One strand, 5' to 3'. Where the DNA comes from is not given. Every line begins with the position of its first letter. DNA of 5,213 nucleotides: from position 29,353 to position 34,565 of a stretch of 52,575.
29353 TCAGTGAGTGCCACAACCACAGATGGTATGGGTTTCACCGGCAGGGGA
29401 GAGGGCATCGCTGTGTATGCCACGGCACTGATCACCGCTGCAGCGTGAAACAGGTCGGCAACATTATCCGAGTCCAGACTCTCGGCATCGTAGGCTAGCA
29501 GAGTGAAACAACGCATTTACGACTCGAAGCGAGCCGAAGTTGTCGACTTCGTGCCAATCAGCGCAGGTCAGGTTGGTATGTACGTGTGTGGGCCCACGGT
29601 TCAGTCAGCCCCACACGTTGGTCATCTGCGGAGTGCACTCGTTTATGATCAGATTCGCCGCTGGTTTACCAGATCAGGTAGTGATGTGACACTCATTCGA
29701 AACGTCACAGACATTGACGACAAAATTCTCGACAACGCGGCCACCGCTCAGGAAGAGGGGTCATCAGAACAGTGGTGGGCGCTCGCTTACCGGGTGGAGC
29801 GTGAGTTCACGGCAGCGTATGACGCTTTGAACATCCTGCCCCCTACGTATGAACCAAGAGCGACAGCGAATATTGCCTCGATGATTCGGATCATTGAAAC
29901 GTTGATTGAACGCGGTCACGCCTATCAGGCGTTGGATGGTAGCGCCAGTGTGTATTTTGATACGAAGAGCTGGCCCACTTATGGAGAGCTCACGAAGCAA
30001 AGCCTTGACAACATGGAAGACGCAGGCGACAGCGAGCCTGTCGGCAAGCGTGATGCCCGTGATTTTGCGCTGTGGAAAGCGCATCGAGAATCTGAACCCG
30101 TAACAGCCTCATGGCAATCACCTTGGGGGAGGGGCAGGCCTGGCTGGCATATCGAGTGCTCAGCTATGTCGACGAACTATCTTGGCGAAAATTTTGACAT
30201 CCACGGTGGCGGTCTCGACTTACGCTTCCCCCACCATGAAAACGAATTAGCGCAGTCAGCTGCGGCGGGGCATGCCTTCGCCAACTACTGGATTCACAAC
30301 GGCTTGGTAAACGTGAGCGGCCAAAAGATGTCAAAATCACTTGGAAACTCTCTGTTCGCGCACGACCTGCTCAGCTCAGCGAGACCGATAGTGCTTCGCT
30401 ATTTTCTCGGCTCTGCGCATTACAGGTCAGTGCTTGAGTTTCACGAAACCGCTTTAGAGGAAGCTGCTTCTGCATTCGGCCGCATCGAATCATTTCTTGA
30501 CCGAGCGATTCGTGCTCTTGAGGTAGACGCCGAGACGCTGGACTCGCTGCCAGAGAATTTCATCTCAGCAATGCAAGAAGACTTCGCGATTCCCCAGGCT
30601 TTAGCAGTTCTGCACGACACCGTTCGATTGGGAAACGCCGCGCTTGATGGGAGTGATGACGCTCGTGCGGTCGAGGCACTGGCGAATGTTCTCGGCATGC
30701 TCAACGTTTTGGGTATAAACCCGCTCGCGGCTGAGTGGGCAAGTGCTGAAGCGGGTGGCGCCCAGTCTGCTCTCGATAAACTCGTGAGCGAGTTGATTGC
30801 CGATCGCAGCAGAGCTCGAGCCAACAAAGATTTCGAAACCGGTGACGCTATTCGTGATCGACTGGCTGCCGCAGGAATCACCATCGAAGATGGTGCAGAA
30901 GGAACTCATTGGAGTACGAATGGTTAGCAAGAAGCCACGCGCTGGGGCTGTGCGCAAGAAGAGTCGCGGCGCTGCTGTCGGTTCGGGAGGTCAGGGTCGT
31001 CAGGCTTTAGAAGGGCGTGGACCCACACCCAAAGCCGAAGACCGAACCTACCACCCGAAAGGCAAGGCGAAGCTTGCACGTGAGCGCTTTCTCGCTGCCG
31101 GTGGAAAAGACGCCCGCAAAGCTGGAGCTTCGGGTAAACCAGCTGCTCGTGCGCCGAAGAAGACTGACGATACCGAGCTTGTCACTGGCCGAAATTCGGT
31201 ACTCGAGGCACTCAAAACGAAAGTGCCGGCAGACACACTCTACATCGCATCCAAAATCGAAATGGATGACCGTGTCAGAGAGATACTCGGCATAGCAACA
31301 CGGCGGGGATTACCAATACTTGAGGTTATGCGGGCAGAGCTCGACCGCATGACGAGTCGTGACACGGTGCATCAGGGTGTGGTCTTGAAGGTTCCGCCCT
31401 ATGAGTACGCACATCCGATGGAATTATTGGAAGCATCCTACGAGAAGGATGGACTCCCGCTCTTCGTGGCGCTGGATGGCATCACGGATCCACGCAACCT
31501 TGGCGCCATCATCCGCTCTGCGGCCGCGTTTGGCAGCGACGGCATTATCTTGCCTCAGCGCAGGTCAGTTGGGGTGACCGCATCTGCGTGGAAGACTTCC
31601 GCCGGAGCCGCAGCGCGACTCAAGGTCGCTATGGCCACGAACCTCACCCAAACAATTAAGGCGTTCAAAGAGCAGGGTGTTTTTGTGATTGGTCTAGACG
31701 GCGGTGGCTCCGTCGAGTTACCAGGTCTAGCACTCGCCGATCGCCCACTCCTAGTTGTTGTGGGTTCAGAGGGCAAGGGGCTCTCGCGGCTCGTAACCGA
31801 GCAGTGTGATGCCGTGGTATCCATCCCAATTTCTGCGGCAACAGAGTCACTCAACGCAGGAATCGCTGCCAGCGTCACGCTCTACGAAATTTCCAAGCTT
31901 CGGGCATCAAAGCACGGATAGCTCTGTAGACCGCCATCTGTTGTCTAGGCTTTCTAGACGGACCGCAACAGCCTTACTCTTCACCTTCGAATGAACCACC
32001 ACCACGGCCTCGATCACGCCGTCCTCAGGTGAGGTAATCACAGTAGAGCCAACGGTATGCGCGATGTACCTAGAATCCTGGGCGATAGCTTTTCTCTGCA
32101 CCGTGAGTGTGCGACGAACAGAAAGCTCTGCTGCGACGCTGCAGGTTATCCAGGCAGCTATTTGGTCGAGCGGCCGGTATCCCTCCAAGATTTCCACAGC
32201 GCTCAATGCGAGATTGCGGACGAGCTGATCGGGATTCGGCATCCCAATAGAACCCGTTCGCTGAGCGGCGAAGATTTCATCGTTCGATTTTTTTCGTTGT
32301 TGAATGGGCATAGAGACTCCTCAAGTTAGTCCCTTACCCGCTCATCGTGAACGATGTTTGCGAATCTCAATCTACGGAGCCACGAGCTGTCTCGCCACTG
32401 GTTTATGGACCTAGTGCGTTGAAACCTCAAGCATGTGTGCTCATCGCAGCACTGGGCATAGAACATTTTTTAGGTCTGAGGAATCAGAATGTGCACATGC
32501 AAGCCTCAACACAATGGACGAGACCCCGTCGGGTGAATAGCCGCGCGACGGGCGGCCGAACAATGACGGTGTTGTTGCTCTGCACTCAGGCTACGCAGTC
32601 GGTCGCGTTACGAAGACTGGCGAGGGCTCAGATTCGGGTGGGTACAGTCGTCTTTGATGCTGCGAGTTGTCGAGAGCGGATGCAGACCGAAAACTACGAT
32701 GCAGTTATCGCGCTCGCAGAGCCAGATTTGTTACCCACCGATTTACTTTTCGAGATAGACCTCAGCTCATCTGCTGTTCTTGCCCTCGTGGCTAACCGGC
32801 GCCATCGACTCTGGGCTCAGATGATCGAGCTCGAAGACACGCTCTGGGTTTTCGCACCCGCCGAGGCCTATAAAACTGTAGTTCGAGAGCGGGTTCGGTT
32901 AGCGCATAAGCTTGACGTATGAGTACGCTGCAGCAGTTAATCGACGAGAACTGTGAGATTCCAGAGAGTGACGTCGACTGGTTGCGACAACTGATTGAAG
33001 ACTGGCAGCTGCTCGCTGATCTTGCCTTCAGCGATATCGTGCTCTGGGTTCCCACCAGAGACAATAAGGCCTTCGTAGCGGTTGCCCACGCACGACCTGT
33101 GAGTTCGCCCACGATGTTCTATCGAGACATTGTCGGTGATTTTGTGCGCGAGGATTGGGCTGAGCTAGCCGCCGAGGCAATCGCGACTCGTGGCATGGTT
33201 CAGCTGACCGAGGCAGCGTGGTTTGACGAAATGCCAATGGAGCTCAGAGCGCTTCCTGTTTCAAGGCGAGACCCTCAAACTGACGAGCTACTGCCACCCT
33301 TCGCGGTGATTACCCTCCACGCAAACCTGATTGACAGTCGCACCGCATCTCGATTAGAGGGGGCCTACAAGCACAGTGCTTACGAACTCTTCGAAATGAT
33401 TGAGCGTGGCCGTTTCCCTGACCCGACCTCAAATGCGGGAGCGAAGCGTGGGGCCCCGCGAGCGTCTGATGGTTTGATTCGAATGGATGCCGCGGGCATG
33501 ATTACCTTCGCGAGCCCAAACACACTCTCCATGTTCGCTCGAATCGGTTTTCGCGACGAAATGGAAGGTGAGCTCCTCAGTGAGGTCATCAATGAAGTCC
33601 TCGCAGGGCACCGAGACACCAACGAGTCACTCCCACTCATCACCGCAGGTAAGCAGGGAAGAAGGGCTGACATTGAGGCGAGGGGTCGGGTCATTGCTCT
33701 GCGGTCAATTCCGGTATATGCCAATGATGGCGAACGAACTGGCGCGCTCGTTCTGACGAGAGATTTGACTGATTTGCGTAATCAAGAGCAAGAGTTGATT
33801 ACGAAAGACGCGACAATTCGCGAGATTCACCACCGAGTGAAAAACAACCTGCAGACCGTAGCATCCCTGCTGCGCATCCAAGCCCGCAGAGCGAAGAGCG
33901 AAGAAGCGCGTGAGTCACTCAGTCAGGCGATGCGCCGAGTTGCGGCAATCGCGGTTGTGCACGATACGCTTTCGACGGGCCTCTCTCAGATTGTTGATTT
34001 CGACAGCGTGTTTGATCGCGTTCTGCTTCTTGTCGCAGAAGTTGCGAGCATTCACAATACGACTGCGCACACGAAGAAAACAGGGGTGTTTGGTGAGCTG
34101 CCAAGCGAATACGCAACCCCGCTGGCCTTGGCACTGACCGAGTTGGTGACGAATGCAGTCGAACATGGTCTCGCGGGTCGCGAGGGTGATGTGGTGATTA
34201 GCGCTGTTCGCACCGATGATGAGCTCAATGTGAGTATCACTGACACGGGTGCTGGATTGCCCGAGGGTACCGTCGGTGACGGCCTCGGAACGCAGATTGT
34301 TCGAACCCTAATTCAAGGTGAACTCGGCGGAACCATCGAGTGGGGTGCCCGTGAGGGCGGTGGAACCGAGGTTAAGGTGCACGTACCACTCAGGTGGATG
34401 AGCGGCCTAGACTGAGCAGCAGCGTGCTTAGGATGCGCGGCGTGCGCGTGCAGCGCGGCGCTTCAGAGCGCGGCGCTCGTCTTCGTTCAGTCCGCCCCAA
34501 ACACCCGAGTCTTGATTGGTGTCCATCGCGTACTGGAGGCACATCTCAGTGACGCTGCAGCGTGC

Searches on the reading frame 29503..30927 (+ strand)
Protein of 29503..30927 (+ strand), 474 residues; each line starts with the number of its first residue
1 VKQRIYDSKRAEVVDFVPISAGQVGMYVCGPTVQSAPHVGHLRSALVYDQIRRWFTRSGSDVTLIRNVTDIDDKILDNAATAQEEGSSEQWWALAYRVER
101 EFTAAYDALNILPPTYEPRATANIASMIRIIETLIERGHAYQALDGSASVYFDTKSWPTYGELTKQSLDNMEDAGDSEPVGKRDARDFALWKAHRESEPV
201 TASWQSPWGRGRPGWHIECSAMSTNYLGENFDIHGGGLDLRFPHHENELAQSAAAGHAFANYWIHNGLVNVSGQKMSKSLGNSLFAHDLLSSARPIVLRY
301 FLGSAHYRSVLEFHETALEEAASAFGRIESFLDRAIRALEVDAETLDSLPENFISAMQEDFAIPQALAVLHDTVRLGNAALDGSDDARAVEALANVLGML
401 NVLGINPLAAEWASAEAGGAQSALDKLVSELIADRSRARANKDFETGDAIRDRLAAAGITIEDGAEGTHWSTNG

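Call 66: search_protein_families(library=pfam, proteins=[window:29503-30927:+], max_evalue=0.00001)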
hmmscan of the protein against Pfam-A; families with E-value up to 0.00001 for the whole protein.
window:29503-30927:+ (474 aa): 4 families
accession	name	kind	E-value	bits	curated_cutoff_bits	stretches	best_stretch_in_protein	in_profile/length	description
PF01406.26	tRNA-synt_1e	-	7.6e-116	387.1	27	1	16-322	2-300/301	tRNA synthetases class I (C) catalytic domain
PF09334.17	tRNA-synt_1g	-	1e-08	34.8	20.1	0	255-305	307-357/391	tRNA synthetases class I (M)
PF09190.17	DALR_2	-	1.5e-08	35.4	22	1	352-405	1-55/57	DALR domain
PF23493.1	CysS_C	-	1.5e-07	31.9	23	1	424-470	4-50/51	Cysteinyl-tRNA ligase anticodon binding domain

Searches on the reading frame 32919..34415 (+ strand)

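Call 66: search_protein_families(library=pfam, proteins=[window:32919-34415:+], max_evalue=0.00001)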
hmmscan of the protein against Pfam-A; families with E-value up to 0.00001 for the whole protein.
window:32919-34415:+ (498 aa): 5 families
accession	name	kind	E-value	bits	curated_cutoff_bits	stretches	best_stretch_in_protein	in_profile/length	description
PF12282.15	GAF_PdtaS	-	3.3e-38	131.2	23.7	1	4-154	1-145/145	Histidine kinase PdtaS, GAF domain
PF07568.18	HisKA_2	-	3.9e-22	78.6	22.3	1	302-369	1-69/76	Histidine kinase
PF02518.31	HATPase_c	-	8.6e-15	55.6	26.4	1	400-491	4-109/111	Histidine kinase-, DNA gyrase B-, and HSP90-like ATPase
PF07536.20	HWE_HK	-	8.5e-09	36.5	22.8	1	302-370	1-67/83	HWE histidine kinase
PF13581.12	HATPase_c_2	-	6e-08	33.2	27.4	1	393-450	23-82/127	Histidine kinase-like ATPase domain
